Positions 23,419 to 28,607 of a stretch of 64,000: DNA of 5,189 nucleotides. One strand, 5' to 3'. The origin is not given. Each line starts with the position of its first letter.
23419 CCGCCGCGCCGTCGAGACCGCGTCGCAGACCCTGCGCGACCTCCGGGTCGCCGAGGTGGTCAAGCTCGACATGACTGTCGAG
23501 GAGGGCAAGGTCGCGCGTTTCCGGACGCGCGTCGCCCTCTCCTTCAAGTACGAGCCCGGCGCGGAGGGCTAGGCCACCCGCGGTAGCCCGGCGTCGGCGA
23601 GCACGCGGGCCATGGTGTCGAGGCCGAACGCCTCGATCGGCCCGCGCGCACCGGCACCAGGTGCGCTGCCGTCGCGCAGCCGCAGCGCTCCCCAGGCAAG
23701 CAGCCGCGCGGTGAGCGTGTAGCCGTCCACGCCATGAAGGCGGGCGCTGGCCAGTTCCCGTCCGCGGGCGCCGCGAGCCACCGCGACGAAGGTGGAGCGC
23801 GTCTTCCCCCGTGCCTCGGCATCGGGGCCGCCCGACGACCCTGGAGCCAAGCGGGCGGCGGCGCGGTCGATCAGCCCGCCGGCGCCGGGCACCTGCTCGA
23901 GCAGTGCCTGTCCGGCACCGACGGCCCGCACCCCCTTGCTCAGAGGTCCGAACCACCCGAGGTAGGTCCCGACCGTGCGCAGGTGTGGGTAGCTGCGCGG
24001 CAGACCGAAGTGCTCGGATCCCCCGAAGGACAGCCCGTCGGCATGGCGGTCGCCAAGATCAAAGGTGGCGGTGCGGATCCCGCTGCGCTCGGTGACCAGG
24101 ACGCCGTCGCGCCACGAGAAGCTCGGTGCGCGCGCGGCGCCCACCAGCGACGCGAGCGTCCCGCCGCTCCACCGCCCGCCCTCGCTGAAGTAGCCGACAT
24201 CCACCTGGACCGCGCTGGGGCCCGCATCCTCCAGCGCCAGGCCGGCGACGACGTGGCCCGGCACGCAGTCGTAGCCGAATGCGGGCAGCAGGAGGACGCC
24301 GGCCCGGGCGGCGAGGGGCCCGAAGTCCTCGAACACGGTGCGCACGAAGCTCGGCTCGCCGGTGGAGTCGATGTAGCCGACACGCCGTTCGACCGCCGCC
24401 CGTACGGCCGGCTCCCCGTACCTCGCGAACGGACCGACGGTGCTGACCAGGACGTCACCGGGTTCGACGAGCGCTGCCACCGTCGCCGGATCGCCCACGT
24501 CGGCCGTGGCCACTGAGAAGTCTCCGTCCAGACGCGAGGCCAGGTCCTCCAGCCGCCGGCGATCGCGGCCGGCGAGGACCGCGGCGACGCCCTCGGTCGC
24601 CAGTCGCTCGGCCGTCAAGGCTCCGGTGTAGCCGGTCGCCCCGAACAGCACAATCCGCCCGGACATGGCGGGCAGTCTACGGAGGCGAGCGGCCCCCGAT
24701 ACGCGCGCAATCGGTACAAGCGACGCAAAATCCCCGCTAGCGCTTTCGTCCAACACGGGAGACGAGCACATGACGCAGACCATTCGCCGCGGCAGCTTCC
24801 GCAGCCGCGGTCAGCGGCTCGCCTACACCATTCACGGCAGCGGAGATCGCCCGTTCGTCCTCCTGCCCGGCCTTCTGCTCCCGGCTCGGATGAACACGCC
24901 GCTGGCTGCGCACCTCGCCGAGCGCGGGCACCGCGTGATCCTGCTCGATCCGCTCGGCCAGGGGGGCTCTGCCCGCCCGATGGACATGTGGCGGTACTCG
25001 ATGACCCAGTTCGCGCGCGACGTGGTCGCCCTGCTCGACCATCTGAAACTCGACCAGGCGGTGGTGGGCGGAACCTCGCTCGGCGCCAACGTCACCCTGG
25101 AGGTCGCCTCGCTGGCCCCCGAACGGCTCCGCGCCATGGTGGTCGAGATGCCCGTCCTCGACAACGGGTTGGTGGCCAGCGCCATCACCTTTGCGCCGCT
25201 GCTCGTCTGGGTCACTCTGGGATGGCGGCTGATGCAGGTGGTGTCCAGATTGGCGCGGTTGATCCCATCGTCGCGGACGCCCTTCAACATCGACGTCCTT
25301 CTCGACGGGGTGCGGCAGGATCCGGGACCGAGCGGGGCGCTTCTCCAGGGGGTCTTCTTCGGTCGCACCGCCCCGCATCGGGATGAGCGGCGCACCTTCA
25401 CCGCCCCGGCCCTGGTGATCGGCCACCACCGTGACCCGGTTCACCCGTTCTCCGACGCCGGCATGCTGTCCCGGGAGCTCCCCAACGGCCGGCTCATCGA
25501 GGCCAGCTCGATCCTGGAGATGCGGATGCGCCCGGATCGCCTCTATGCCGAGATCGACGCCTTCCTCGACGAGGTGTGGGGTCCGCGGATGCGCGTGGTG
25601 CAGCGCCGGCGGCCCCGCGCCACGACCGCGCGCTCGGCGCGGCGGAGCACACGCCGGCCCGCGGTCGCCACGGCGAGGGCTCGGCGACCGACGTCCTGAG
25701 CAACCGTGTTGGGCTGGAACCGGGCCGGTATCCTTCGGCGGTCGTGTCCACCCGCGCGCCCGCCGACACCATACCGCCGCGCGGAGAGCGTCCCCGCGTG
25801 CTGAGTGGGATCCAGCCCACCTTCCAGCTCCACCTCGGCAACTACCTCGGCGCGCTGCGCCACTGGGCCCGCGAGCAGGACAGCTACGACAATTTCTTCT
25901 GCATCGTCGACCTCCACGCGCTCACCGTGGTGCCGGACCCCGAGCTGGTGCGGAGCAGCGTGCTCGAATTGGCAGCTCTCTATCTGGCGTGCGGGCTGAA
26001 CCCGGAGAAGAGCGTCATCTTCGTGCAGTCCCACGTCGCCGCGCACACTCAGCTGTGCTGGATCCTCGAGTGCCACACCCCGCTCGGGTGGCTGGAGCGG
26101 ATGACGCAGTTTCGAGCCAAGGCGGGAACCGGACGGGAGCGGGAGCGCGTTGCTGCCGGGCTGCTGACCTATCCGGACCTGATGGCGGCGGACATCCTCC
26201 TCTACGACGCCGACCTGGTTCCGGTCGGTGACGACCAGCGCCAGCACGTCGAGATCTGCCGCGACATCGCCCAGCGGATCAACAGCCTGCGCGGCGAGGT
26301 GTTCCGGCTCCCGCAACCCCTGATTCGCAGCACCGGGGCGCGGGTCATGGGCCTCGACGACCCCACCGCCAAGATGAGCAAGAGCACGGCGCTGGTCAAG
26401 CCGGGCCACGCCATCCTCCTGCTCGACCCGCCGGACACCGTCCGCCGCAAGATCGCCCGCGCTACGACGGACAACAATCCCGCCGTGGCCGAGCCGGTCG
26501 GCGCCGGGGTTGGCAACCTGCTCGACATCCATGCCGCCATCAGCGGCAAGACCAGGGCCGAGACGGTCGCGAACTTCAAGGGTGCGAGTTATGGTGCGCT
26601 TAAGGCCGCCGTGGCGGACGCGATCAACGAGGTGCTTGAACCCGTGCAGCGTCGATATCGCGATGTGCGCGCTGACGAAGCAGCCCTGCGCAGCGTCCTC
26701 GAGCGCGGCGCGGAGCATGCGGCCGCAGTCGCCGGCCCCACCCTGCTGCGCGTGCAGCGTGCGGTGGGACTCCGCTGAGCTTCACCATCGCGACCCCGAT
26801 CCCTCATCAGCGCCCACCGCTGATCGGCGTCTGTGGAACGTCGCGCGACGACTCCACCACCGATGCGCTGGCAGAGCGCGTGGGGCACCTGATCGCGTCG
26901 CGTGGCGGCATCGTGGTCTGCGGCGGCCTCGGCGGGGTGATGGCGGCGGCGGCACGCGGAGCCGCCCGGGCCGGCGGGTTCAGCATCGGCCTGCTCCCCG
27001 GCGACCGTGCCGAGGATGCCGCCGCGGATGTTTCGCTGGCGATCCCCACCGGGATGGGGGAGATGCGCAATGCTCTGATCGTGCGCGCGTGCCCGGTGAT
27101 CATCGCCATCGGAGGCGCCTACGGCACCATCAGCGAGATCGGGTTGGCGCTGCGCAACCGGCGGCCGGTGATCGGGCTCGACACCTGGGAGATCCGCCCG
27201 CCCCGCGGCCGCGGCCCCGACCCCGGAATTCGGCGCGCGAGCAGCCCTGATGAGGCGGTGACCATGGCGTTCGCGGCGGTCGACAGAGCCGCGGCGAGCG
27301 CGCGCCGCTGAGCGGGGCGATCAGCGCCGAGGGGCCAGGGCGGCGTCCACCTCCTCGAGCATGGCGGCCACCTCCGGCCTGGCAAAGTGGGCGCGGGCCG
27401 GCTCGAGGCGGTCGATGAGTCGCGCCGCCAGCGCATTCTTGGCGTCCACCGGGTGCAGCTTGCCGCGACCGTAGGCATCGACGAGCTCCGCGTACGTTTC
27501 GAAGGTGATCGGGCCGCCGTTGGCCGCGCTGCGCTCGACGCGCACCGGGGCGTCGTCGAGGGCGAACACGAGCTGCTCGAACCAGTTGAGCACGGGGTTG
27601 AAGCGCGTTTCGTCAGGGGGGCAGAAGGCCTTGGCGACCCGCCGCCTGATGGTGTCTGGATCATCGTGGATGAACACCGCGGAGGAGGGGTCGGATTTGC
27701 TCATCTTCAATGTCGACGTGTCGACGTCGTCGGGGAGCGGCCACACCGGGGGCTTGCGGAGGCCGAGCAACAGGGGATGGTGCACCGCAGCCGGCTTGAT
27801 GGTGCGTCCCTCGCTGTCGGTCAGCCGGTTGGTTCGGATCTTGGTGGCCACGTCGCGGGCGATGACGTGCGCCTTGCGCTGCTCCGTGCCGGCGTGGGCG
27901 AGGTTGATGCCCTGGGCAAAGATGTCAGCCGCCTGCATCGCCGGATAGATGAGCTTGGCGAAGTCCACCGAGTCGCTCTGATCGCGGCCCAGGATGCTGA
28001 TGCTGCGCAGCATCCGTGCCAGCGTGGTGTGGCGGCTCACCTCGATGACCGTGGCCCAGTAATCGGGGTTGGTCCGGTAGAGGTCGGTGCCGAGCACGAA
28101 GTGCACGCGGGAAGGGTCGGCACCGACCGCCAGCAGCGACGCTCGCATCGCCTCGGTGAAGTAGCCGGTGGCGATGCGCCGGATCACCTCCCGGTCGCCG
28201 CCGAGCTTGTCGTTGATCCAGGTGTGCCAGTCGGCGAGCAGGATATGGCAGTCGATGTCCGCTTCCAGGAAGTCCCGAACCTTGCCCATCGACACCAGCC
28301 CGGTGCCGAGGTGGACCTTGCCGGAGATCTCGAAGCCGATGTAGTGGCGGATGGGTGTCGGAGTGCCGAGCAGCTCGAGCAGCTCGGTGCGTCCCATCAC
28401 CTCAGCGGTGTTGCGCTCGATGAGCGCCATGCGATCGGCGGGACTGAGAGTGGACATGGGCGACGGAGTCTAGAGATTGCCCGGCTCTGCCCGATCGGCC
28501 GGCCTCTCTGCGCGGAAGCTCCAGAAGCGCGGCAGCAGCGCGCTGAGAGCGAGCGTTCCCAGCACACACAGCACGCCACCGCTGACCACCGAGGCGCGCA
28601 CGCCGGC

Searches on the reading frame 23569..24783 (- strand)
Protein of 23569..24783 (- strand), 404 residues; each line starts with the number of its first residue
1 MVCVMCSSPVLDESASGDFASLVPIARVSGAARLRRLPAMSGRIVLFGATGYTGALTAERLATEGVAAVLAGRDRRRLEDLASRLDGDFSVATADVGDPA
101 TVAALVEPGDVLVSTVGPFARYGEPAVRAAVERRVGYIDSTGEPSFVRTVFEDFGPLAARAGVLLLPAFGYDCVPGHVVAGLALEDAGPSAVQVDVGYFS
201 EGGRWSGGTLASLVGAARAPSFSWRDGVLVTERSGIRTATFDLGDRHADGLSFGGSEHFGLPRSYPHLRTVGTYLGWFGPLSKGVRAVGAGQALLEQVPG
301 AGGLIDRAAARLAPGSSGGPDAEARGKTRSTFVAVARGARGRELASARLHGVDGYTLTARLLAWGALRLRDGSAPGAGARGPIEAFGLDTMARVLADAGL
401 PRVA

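Call 62: search_protein_families(library=pfam, proteins=[window:23569-24783:-], max_evalue=0.0001)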
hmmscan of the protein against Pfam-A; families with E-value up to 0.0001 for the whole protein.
window:23569-24783:- (404 aa): 2 families
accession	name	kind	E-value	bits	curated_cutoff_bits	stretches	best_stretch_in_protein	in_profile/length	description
PF03435.24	Sacchrp_dh_NADP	-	4.5e-10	40.4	25.1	1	44-141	1-98/129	Saccharopine dehydrogenase NADP binding domain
PF13460.12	NAD_binding_10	-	1.4e-05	25.5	27.2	1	48-123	1-74/184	NAD(P)H-binding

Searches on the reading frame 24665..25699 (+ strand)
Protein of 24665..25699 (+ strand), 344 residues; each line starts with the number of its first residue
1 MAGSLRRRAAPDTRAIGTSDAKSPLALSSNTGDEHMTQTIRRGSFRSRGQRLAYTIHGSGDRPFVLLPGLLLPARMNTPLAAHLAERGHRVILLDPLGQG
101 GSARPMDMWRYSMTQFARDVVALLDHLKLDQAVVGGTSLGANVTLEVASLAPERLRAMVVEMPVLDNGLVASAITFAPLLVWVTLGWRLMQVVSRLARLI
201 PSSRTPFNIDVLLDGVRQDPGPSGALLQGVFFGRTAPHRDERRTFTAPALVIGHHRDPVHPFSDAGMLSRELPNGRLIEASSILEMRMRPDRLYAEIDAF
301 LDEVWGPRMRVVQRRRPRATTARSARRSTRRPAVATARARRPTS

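Call 62: search_protein_families(library=pfam, proteins=[window:24665-25699:+], max_evalue=0.0001)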
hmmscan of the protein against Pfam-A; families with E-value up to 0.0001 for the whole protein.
window:24665-25699:+ (344 aa): 2 families
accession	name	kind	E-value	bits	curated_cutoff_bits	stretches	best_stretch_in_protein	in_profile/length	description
PF00561.26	Abhydrolase_1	-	3.3e-19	70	25.8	1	63-167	2-103/245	alpha/beta hydrolase fold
PF12146.15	Hydrolase_4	-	8.7e-10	38.7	27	1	69-183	12-129/239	Serine aminopeptidase, S33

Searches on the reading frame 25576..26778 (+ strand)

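Call 62: search_protein_families(library=pfam, proteins=[window:25576-26778:+], max_evalue=0.0001)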
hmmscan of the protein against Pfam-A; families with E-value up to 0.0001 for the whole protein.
window:25576-26778:+ (400 aa): 1 family
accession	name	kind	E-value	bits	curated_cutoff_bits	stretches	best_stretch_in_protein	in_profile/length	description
PF00579.31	tRNA-synt_1b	-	4.7e-70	236.6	21.1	1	71-354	4-291/292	tRNA synthetases class I (W and Y)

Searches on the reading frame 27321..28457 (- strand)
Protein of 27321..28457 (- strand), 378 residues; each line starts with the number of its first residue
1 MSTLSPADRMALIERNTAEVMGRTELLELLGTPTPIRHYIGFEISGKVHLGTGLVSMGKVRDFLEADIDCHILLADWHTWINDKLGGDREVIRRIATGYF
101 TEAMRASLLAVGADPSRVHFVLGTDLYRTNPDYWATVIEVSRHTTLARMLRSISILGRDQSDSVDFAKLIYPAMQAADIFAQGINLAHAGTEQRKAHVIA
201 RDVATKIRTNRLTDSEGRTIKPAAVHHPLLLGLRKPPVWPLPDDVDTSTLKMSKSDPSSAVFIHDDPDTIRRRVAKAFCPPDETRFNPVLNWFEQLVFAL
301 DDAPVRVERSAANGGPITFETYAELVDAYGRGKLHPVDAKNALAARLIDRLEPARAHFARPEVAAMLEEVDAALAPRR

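Call 62: search_protein_families(library=pfam, proteins=[window:27321-28457:-], max_evalue=0.0001)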
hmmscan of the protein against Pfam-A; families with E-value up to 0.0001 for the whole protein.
window:27321-28457:- (378 aa): 1 family
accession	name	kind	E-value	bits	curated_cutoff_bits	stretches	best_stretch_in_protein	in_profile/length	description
PF00579.31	tRNA-synt_1b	-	6e-39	134.5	21.1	1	35-351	5-291/292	tRNA synthetases class I (W and Y)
